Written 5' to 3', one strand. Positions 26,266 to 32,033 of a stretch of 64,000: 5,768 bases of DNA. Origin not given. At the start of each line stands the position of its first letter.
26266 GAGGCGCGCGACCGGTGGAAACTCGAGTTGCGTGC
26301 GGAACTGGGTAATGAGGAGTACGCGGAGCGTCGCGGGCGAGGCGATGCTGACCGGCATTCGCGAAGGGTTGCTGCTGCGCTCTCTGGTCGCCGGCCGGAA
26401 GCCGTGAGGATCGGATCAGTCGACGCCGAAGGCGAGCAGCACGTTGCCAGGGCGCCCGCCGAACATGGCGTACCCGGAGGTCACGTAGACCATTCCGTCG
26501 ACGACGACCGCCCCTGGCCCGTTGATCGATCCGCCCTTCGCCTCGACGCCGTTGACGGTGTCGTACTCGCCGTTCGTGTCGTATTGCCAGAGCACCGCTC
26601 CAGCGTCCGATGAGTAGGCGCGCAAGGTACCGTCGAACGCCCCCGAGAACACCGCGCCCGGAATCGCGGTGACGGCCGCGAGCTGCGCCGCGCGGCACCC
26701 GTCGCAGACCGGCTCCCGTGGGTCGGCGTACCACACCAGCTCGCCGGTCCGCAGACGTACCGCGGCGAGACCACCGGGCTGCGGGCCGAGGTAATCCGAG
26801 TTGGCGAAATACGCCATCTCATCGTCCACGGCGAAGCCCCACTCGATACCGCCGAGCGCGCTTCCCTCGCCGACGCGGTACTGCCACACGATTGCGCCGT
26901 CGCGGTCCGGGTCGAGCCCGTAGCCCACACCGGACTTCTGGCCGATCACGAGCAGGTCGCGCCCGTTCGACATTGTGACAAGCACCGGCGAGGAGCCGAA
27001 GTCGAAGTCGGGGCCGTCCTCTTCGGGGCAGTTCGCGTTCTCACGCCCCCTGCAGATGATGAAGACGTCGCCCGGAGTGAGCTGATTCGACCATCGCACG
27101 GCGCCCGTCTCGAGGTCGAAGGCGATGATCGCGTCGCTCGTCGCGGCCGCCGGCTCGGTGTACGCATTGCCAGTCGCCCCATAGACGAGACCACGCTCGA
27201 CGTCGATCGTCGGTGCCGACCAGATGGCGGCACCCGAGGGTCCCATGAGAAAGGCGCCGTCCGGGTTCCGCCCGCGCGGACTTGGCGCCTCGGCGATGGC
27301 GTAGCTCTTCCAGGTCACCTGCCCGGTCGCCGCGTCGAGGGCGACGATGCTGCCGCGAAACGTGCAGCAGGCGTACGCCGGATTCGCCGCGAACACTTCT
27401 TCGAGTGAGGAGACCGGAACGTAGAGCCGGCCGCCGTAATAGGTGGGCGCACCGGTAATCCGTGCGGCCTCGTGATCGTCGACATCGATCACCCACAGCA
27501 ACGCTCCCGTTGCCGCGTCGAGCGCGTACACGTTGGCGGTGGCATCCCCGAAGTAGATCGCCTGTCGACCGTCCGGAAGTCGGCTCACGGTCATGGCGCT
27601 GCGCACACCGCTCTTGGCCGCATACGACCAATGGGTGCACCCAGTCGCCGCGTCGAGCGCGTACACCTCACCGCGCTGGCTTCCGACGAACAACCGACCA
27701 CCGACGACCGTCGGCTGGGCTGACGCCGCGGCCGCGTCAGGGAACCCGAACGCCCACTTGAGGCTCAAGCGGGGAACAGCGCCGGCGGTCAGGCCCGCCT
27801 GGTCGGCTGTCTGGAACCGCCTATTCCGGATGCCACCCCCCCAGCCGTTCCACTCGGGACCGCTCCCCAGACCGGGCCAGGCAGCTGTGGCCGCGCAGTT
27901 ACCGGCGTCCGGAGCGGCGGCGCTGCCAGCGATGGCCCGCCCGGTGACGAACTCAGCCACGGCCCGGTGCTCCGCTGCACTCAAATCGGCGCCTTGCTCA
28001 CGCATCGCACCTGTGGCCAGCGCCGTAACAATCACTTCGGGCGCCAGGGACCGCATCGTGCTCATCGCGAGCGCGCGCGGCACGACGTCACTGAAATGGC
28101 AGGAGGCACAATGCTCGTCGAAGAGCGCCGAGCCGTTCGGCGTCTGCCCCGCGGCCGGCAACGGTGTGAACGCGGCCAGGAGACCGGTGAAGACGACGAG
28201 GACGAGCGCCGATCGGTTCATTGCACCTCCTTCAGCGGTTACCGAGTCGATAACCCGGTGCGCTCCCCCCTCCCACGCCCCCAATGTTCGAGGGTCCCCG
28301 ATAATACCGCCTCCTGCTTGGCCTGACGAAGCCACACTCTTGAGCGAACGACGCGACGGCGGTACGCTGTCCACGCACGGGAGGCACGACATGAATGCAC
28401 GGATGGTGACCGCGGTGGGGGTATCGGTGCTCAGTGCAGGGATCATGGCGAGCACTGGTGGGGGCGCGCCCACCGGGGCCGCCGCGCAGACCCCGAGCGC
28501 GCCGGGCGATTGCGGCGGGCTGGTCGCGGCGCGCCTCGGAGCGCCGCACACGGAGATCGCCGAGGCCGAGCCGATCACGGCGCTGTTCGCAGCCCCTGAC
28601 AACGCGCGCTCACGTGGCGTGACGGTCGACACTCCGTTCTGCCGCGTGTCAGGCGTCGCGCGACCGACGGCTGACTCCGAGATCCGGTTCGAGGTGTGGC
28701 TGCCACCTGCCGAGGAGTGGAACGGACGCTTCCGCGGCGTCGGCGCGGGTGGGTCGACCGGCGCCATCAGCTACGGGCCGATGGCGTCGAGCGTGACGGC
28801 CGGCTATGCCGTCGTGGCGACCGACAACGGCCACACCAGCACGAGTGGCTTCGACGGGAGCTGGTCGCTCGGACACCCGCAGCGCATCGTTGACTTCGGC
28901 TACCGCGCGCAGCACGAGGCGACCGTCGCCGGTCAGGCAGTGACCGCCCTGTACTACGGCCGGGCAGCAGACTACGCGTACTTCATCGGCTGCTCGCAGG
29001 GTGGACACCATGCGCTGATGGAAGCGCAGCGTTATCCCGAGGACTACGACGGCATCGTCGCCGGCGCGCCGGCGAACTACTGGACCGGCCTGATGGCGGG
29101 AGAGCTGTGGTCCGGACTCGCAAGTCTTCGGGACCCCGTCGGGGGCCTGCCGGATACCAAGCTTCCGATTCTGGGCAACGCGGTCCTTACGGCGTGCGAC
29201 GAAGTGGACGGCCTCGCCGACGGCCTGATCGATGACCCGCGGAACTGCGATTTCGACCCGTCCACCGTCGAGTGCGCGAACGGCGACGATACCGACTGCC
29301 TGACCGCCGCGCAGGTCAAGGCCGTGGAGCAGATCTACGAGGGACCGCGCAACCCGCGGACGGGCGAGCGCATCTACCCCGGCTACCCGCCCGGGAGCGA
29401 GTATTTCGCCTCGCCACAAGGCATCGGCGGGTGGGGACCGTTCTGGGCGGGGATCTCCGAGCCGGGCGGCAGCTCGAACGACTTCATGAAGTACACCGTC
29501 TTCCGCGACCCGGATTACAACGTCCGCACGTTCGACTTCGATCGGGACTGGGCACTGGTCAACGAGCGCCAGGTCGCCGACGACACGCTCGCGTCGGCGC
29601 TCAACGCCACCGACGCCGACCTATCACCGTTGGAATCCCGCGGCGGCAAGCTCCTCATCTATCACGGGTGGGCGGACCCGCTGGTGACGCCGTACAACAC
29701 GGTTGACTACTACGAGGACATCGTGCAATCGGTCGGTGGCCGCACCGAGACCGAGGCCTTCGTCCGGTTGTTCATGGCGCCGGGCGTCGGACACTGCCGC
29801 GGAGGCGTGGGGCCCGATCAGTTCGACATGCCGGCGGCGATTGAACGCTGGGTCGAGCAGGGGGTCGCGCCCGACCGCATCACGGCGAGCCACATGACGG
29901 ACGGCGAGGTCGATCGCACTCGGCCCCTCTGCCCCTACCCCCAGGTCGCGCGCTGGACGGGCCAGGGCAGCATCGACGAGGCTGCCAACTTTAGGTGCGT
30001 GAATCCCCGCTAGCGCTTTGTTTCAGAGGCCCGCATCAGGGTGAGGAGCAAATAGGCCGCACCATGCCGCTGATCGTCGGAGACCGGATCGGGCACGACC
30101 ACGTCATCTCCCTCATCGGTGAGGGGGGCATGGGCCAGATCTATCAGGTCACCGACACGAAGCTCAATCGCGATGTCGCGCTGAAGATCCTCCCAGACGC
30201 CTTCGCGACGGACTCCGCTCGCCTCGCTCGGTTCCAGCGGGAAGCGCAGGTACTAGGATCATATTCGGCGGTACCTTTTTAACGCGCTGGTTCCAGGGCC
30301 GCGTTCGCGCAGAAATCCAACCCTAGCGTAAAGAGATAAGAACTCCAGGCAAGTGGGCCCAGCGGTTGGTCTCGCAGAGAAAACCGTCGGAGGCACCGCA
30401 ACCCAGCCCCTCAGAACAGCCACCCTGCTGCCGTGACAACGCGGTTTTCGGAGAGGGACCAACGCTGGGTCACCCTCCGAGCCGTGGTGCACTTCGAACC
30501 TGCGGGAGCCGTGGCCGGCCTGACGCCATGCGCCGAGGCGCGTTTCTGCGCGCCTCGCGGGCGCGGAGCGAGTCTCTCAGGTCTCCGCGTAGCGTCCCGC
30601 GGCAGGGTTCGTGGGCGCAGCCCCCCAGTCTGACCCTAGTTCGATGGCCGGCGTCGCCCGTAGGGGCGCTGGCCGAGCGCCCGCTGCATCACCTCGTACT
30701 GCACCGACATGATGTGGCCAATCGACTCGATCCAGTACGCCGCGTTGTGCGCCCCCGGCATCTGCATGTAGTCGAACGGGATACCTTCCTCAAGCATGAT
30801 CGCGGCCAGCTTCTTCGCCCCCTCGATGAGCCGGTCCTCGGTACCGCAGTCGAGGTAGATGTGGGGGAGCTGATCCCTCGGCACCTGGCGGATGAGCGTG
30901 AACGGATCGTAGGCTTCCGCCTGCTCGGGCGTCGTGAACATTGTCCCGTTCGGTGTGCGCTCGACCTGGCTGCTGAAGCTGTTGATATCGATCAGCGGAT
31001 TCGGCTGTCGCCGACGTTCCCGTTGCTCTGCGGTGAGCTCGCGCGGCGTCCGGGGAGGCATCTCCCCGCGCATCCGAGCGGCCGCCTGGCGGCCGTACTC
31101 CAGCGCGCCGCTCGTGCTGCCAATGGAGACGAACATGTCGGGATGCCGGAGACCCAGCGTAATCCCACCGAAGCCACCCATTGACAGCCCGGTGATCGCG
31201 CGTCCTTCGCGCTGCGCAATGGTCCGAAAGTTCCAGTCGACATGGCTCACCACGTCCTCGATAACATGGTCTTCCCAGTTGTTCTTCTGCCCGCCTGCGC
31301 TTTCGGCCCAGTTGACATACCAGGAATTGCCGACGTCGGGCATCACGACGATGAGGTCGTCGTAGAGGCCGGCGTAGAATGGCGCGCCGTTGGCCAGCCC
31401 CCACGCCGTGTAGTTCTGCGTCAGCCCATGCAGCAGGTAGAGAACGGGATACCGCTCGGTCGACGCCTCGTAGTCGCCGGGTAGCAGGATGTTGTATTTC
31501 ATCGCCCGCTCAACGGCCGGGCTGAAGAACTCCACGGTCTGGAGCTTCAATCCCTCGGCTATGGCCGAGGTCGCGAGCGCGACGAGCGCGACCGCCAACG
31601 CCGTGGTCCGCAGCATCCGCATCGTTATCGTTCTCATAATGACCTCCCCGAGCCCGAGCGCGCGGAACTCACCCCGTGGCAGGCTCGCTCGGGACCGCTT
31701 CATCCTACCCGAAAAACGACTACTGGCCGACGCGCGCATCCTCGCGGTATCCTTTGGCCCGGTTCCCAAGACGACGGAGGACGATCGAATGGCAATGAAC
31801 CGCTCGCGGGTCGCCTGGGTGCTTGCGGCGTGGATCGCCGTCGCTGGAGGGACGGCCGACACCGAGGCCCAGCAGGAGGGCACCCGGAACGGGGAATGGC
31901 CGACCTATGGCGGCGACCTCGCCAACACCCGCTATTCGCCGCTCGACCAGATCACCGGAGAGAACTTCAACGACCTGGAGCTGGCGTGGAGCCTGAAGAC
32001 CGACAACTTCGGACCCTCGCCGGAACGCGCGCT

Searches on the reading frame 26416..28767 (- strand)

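Call 82: search_protein_families(library=pfam, proteins=[window:26416-28767:-], max_evalue=0.00001)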
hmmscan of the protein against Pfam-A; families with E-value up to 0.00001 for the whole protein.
window:26416-28767:- (783 aa): 4 families
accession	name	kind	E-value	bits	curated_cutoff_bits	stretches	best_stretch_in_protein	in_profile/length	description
PF13360.13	PQQ_2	-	5.1e-32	111.8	27.6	3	348-488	25-144/233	Outer membrane protein assembly factor BamB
PF01011.28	PQQ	-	5.5e-28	98.4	26.7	1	306-569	1-292/595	Glucose/ethanol/alcohol dehydrogenase, beta-propeller domain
PF13570.13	Beta-prop_ACSF4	-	4.8e-21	75.9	133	1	335-521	40-183/329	Beta-alanine-activating enzyme, beta-propeller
PF13442.11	Cytochrome_CBB3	-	4e-06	27.5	27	1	209-274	3-68/68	Cytochrome C oxidase, cbb3-type, subunit III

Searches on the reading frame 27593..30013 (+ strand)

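Call 82: search_protein_families(library=pfam, proteins=[window:27593-30013:+], max_evalue=0.00001)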
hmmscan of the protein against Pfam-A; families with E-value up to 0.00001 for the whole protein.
window:27593-30013:+ (806 aa): 1 family
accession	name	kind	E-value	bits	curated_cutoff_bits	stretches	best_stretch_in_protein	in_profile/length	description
PF07519.17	Tannase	-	3.2e-129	432.4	29.8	1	350-803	1-490/490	Tannase and feruloyl esterase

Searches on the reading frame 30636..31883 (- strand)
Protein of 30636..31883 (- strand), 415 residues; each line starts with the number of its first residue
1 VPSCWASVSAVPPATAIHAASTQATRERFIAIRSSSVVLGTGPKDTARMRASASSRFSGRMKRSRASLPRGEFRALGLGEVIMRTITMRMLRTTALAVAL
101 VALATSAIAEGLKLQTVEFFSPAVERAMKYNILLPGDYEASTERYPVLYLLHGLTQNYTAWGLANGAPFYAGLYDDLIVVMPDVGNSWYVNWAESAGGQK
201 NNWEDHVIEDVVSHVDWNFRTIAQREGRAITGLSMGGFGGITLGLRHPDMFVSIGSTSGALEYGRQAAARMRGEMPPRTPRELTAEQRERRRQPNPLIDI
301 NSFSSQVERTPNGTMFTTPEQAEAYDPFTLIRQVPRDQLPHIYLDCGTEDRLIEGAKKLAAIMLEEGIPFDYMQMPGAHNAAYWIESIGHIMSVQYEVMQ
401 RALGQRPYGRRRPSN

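Call 82: search_protein_families(library=pfam, proteins=[window:30636-31883:-], max_evalue=0.00001)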
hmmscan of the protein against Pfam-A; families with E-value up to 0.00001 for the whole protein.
window:30636-31883:- (415 aa): 1 family
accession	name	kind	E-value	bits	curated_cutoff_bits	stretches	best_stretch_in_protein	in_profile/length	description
PF00756.26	Esterase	-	5.1e-31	108.8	22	1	121-388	1-244/251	Putative esterase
